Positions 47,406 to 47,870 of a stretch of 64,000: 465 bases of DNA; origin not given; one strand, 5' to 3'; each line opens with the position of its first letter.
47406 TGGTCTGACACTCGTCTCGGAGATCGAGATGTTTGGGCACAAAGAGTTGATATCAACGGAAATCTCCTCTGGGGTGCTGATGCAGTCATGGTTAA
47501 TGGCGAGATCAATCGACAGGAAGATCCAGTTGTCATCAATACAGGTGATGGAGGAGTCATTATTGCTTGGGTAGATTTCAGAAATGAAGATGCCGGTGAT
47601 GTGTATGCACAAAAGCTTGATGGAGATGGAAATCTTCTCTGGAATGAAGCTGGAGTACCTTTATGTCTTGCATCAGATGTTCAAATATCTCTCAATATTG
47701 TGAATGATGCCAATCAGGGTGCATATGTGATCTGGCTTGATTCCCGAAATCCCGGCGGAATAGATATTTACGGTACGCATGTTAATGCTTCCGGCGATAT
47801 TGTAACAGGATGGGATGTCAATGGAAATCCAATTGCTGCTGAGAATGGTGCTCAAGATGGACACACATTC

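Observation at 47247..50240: T9SS cargo protein built from ~16 tandem ~55-aa repeats of an unrecognised type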

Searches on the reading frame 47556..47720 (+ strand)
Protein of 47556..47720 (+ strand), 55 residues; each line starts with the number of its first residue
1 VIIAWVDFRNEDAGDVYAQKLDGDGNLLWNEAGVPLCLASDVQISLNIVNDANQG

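Call 73: search_protein_representatives(alignment_id=A2)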
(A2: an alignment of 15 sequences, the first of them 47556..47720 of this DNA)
Query: 15 sequences, 55 profile positions. Proteins with E-value up to 0.001 (for the whole library): 23371; up to 1e-10: 14029; up to 1e-30: 6458. The best 150 are listed.
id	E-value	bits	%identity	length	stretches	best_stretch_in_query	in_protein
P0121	0.0e+00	1068.5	-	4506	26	1-54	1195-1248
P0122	2.3e-286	940.2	-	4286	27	1-55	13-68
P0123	4.2e-236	779.2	-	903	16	1-55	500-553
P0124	5.3e-229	756.5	-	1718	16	1-55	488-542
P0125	1.0e-225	746.0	-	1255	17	1-55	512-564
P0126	1.1e-223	739.5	-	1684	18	1-55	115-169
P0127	1.1e-219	726.7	-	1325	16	1-54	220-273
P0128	1.0e-216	717.2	-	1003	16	1-54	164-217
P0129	1.6e-215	713.3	-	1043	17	1-53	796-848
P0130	2.8e-211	699.7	-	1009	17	1-54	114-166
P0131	6.1e-211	698.7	-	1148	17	1-53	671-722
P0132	7.7e-211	698.3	-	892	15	2-55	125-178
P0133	2.9e-204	677.3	-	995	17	1-53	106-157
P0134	1.2e-201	668.9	-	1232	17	1-55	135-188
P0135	9.5e-200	662.8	-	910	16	1-55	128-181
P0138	1.2e-198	659.3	-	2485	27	2-54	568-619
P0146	1.7e-193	642.8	-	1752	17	1-55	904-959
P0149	6.1e-192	637.8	-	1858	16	2-55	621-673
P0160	1.1e-179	598.6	-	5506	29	2-55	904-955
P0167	2.8e-173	578.0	-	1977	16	1-54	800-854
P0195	8.3e-148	496.5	-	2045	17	1-55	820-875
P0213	4.4e-136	459.0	-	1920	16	1-55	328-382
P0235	6.5e-128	432.8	-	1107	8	1-55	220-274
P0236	4.0e-127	430.3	-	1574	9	1-55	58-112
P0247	1.0e-122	416.2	-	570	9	1-53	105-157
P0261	1.7e-120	409.0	-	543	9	1-55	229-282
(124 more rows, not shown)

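Call 74: search_protein_families(library=pfam, proteins=[P0123, P0124, P0125, P0149, P0235, P0247, P0261, P0236], max_evalue=0.001)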
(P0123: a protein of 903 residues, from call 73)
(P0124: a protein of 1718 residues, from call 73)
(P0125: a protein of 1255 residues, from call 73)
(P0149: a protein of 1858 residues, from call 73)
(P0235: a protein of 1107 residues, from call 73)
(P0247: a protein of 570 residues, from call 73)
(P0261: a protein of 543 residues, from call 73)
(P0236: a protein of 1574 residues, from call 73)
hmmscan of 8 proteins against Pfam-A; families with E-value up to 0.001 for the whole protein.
P0123 (903 aa): 2 families
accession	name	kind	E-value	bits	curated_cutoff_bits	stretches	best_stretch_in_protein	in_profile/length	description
PF07372.17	DUF1491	-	1.2e-06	29.2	25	0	551-583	30-62/104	Protein of unknown function (DUF1491)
PF13448.11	DUF4114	-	3.9e-06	28.2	27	0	478-510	38-70/85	Domain of unknown function (DUF4114)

P0124 (1718 aa): 1 family
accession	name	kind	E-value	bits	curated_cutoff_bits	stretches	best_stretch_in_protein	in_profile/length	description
PF13860.13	FlgD_ig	-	1e-10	41.9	27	1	1644-1705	14-75/79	FlgD Ig-like domain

P0125 (1255 aa): 1 family
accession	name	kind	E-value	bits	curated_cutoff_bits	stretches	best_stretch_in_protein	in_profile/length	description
PF07372.17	DUF1491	-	0.00057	20.6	25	0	227-263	28-64/104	Protein of unknown function (DUF1491)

P0149 (1858 aa): 2 families
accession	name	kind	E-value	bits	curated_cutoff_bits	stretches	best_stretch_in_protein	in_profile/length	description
PF13860.13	FlgD_ig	-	1.4e-09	38.2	27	1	1783-1845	13-75/79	FlgD Ig-like domain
PF07372.17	DUF1491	-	5e-05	24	25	0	507-551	30-77/104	Protein of unknown function (DUF1491)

P0235 (1107 aa): 4 families
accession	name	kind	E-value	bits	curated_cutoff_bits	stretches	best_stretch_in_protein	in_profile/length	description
PF18962.6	Por_Secre_tail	-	5.4e-09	36.7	27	1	1029-1104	2-74/75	Secretion system C-terminal sorting domain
PF14061.12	Mtf2_C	-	6.8e-05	23.5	27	0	394-413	21-40/48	Polycomb-like MTF2 factor 2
PF18434.6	Kazal_3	-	0.00025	21.1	26.2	0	141-165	10-34/50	Kazal-type serine protease inhibitor domain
PF13860.13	FlgD_ig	-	0.00034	21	27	0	1038-1080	13-56/79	FlgD Ig-like domain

P0247 (570 aa): 3 families
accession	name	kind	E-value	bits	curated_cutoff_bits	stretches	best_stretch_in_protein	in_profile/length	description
PF18962.6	Por_Secre_tail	-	7.3e-08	33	27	1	481-567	2-74/75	Secretion system C-terminal sorting domain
PF07372.17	DUF1491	-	6.8e-05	23.6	25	0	297-370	6-79/104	Protein of unknown function (DUF1491)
PF03640.20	Lipoprotein_15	-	9.8e-05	22.2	24.4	0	236-249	6-19/47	Secreted repeat of unknown function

P0261 (543 aa): 1 family
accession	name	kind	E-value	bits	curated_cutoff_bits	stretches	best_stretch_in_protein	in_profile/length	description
PF07372.17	DUF1491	-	4.8e-06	27.3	25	0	226-259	30-63/104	Protein of unknown function (DUF1491)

P0236 (1574 aa): 6 families
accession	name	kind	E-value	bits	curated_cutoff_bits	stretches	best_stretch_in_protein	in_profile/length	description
PF19077.6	Big_13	-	2e-15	57.6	27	0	680-754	32-101/102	Bacterial Ig-like domain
PF13860.13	FlgD_ig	-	2e-09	37.7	27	1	1508-1562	21-76/79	FlgD Ig-like domain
PF13750.12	Big_3_3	-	2.6e-05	24.4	27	0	724-771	12-57/157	Bacterial Ig-like domain (group 3)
PF03404.22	Mo-co_dimer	-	8.8e-05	23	22.7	1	661-712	11-66/138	Mo-co oxidoreductase dimerisation domain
PF18962.6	Por_Secre_tail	-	0.00023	21.8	27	1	1491-1571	2-74/75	Secretion system C-terminal sorting domain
PF13585.12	CHU_C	-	0.00069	20.1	27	0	1507-1562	25-73/86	CHU_C Type IX secretion signal domain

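Call 75: list_cluster_members(proteins=[P0121, P0122, P0123, P0124, P0125, P0127, P0138, P0160, P0235, P0247])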
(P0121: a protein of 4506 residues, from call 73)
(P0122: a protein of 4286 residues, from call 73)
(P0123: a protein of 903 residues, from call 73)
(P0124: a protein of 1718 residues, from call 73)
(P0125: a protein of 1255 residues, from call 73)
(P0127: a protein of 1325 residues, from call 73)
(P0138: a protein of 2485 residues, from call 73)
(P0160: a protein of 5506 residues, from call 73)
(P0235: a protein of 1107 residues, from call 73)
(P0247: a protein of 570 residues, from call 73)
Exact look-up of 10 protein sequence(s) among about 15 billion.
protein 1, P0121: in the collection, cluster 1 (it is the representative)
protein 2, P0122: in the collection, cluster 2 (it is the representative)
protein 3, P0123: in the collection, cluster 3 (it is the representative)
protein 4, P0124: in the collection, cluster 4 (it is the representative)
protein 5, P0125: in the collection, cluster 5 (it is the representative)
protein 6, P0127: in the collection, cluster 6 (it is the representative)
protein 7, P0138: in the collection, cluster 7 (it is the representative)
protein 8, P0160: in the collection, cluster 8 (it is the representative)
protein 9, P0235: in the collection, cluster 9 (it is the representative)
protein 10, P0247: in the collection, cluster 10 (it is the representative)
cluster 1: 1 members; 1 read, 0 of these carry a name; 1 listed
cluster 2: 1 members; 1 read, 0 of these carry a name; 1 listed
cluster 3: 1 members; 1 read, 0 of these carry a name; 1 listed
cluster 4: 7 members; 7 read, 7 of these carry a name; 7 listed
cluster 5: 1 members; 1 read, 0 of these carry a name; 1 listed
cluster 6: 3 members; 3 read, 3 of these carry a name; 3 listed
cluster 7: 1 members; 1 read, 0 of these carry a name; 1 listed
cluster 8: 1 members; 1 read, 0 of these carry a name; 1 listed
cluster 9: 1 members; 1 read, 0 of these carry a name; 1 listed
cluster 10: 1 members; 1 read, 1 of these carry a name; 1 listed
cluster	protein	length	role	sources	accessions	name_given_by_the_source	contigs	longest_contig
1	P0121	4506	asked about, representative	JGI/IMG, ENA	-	-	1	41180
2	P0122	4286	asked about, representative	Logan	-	-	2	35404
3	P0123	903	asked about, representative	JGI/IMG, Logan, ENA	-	-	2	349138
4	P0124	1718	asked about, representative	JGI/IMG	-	hypothetical protein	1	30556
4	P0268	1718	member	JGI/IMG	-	hypothetical protein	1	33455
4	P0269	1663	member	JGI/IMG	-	hypothetical protein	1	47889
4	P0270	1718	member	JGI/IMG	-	hypothetical protein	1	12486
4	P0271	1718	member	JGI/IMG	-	hypothetical protein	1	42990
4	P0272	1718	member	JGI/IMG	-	hypothetical protein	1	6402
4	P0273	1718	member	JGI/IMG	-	hypothetical protein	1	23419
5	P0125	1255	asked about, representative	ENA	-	-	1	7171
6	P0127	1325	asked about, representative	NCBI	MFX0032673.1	MAG: hypothetical protein ACFE9P_08405 [Candidatus Hermodarchaeota archaeon]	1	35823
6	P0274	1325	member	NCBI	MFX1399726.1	MAG: hypothetical protein ACFE8V_00600 [Promethearchaeota archaeon]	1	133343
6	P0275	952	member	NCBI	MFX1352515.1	MAG: hypothetical protein ACFFGP_00990, partial [Promethearchaeota archaeon]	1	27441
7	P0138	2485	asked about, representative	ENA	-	-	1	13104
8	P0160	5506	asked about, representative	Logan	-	-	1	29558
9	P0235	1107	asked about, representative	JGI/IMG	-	-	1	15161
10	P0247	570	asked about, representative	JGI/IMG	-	predicted lipoprotein with Yx(FWY)xxD motif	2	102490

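Call 77: search_solved_structures(query=A2, max_evalue=10, show_alignments=3)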
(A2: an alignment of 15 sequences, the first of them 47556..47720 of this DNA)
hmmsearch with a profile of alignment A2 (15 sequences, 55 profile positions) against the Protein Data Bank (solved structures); distinct sequences matched with E-value up to 10: 7.
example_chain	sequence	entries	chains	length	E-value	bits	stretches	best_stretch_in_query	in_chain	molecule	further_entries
7bid_A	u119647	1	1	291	0.0029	20.8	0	28-50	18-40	v31WRAP-T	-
7bif_A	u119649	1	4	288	0.0032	20.6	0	28-50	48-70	v22WRAP-T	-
7big_A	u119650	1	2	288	0.0083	19.3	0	28-50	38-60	v13WRAP-T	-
7bie_A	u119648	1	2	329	0.016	18.4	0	28-50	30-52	nvWRAP-T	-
6b4g_B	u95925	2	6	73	0.088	16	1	24-52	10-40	Nucleoporin AMO1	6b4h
1e5g_A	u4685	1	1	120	0.21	14.9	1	23-52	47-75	COMPLEMENT CONTROL PROTEIN C3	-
5myj_BR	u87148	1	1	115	0.85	12.9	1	13-43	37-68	50S ribosomal protein L18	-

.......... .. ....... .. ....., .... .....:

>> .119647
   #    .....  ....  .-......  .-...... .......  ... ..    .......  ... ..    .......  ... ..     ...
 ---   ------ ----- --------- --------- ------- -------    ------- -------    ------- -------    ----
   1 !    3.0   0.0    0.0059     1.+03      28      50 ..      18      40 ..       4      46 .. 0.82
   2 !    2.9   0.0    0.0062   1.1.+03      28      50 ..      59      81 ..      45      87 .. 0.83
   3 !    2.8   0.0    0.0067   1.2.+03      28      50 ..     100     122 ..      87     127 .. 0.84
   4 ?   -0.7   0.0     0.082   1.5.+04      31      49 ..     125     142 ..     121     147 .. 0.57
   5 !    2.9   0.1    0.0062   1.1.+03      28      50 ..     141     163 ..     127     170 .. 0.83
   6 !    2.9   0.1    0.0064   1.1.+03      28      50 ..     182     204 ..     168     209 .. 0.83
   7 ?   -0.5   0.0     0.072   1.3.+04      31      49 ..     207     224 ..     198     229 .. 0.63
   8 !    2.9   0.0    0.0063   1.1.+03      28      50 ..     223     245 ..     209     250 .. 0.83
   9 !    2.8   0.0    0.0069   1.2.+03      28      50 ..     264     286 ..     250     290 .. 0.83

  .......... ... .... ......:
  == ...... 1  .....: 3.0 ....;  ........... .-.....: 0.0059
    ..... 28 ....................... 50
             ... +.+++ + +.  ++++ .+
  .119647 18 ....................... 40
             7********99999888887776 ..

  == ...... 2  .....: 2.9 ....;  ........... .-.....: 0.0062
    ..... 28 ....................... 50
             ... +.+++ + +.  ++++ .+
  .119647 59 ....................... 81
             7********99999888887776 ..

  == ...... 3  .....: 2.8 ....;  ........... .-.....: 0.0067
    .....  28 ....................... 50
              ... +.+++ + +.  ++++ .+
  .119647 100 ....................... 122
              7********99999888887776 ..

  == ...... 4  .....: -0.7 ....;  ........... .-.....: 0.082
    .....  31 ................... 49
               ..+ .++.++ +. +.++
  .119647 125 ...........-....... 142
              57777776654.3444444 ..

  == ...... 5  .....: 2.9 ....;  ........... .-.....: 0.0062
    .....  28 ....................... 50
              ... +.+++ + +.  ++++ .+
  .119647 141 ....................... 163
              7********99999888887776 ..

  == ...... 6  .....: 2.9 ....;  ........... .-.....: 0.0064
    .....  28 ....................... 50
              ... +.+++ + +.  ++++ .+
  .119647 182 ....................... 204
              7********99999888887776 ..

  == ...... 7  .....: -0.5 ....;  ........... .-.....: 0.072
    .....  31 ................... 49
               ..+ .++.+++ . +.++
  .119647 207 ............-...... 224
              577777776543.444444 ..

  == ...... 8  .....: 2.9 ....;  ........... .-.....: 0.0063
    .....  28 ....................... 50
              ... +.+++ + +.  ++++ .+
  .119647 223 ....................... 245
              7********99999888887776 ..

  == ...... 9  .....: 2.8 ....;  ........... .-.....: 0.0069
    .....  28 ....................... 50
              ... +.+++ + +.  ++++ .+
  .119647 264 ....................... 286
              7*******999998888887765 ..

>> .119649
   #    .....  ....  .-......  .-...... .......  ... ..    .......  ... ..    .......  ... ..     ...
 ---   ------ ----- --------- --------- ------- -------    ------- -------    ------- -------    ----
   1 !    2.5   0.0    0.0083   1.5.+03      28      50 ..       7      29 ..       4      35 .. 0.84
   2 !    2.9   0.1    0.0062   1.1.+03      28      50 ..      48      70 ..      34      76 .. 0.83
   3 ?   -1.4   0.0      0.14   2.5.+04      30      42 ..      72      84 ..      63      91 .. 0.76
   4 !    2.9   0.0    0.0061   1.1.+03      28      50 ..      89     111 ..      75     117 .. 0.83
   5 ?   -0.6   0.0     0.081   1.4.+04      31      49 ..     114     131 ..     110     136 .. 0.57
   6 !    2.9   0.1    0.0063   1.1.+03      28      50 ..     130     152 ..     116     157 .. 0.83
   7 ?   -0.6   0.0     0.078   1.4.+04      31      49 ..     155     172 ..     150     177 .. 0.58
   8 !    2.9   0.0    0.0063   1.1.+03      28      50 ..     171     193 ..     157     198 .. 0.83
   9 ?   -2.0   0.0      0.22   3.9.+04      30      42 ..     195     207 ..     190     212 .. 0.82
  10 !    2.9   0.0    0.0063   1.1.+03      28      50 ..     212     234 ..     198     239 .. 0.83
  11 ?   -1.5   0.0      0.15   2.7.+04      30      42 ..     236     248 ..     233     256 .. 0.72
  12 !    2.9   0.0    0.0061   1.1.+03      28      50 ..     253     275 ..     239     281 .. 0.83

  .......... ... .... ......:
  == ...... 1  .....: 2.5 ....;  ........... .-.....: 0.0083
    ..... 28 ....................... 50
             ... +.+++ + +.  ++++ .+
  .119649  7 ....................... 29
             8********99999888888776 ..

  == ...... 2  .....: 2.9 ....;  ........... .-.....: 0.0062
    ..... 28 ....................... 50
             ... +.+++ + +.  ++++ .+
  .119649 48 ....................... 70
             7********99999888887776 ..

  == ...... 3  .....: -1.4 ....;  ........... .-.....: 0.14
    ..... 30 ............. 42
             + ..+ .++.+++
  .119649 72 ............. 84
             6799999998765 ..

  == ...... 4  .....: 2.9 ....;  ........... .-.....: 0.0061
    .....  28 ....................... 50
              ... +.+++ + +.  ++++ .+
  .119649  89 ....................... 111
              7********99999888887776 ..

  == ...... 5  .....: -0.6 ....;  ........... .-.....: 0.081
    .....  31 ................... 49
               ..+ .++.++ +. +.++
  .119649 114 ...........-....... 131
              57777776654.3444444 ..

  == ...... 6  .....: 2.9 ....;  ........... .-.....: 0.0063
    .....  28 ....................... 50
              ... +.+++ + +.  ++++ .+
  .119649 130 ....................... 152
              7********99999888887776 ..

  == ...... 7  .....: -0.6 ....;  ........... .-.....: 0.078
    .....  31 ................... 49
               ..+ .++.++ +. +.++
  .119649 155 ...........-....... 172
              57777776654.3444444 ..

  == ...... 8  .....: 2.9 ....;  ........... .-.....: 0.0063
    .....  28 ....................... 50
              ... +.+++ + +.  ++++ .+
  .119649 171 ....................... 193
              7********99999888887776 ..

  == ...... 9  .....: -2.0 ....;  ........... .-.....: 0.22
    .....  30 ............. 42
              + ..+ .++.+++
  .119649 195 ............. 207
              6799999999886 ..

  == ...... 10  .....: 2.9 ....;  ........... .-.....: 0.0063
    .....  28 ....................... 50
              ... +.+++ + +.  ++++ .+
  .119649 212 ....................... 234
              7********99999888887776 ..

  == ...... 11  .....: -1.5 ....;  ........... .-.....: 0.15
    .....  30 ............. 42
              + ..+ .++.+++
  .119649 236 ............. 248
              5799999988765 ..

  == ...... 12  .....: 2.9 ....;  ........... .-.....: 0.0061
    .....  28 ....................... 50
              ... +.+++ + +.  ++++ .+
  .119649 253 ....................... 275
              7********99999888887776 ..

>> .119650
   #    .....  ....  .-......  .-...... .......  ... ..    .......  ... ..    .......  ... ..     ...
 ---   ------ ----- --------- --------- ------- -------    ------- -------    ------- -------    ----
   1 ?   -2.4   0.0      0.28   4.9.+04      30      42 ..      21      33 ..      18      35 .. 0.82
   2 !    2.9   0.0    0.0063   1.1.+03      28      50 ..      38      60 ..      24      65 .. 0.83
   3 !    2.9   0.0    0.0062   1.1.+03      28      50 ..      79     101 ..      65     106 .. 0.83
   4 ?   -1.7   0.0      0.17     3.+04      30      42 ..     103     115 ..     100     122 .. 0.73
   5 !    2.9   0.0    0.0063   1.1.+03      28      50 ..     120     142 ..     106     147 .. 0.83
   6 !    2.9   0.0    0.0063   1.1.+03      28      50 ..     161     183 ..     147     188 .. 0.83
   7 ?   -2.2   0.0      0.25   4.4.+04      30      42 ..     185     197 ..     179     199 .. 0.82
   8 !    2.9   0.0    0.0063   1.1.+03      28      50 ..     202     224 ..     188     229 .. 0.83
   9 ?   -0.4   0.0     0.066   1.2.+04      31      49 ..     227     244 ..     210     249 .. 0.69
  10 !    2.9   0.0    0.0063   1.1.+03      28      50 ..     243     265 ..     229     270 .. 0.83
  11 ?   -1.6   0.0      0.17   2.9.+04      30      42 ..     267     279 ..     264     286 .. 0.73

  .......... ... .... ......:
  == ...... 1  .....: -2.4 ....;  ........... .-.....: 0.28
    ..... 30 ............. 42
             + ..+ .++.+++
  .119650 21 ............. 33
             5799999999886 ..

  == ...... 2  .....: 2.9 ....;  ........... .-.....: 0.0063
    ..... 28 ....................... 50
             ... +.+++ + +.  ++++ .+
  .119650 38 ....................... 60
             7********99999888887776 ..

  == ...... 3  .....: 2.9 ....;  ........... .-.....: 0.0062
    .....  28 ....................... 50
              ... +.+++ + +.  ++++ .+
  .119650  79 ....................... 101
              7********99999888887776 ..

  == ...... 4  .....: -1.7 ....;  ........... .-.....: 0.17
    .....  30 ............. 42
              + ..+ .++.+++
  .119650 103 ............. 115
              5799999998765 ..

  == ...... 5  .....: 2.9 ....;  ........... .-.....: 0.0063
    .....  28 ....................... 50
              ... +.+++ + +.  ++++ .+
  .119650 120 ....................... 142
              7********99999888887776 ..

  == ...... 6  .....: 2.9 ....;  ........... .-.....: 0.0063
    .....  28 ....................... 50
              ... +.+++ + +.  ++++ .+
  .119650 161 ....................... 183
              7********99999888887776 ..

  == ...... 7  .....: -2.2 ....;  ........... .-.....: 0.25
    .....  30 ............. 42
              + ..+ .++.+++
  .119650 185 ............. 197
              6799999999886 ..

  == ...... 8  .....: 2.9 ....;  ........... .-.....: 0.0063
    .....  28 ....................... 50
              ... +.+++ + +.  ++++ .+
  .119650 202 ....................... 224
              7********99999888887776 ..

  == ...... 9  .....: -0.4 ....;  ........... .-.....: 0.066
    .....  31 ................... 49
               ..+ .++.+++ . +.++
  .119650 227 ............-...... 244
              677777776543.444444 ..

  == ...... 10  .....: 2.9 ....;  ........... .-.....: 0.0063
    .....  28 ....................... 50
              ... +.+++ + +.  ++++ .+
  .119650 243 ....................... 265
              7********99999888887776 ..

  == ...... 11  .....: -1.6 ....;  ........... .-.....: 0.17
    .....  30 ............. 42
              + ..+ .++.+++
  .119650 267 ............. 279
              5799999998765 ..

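Call 80: search_protein_families(library=pfam, proteins=[P0126, P0146, P0167, P0195, P0213], max_evalue=0.0001)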
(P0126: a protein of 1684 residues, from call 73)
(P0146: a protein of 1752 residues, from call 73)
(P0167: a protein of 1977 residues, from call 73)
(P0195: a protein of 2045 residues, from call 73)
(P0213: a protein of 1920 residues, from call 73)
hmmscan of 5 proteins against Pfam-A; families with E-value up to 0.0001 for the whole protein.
P0126 (1684 aa): 8 families
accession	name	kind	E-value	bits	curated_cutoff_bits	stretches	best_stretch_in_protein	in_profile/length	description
PF18911.6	PKD_4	-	2.2e-10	40.9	27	1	1039-1121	5-85/85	PKD domain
PF22073.2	Cep192_D4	-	1.5e-09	38.5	35.5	1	480-584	4-111/112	Cep192 domain 4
PF15780.11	ASH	-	1.4e-07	32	27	1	476-571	4-93/98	Abnormal spindle-like microcephaly-assoc'd, ASPM-SPD-2-Hydin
PF00801.26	PKD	-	3.3e-07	30.6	23.5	1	1043-1117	5-79/80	PKD domain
PF22544.2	HYDIN_VesB_CFA65-like_Ig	-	5.8e-07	30.1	25.5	1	480-578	3-97/100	HYDIN/CFA65/VesB-like, Ig-like domain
PF21910.2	GH85_C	-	1.8e-05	25.5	27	0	170-205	19-54/95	GH85 endohexosaminidases, C-terminal domain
PF12371.14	TMEM131_like_N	-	1.8e-05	25.3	28.8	1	481-566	2-82/84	Transmembrane protein 131-like N-terminal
PF07705.17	CARDB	-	4.9e-05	23.9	22.7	1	1510-1582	3-81/101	CARDB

P0146 (1752 aa): 2 families
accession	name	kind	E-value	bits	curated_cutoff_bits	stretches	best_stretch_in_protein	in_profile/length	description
PF00932.25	LTD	-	4.2e-13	50.1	34.3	1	1562-1651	5-108/109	Lamin Tail Domain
PF13448.11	DUF4114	-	3.1e-05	25.3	27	0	1262-1328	4-70/85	Domain of unknown function (DUF4114)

P0167 (1977 aa): 1 family
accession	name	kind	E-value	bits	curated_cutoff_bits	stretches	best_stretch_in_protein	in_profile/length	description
PF13676.11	TIR_2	-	3.4e-08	34.4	28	1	1480-1585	2-109/122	TIR domain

P0195 (2045 aa): 1 family
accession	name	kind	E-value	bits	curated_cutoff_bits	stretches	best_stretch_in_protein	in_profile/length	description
PF10102.14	DUF2341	-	3.8e-27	95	23.4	1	1600-1682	1-83/84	Domain of unknown function (DUF2341)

P0213 (1920 aa): 2 families
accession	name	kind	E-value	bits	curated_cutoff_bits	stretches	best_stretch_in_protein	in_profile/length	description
PF13620.12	CarboxypepD_reg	-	7.5e-12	45.9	32.3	1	1657-1735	4-80/82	Carboxypeptidase regulatory-like domain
PF13715.12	CarbopepD_reg_2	-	2.8e-10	40.5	32.2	1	1657-1741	3-81/88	CarboxypepD_reg-like domain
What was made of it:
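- Binding rather than catalysis: elsewhere the repeat is fused to Ig-like, PKD, CARDB, LTD and CTD domains, and none of the 13 relatives scanned carried an enzyme domain (calls 74, 80). None of the 13 relatives scanned carries a catalytic domain; the partner domains found were mostly adhesin-type (calls 74, 80). No such fusion was seen among the relatives scanned (calls 74, 80).
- Tried and rejected: None were found in the 13 relatives scanned (calls 74, 80).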
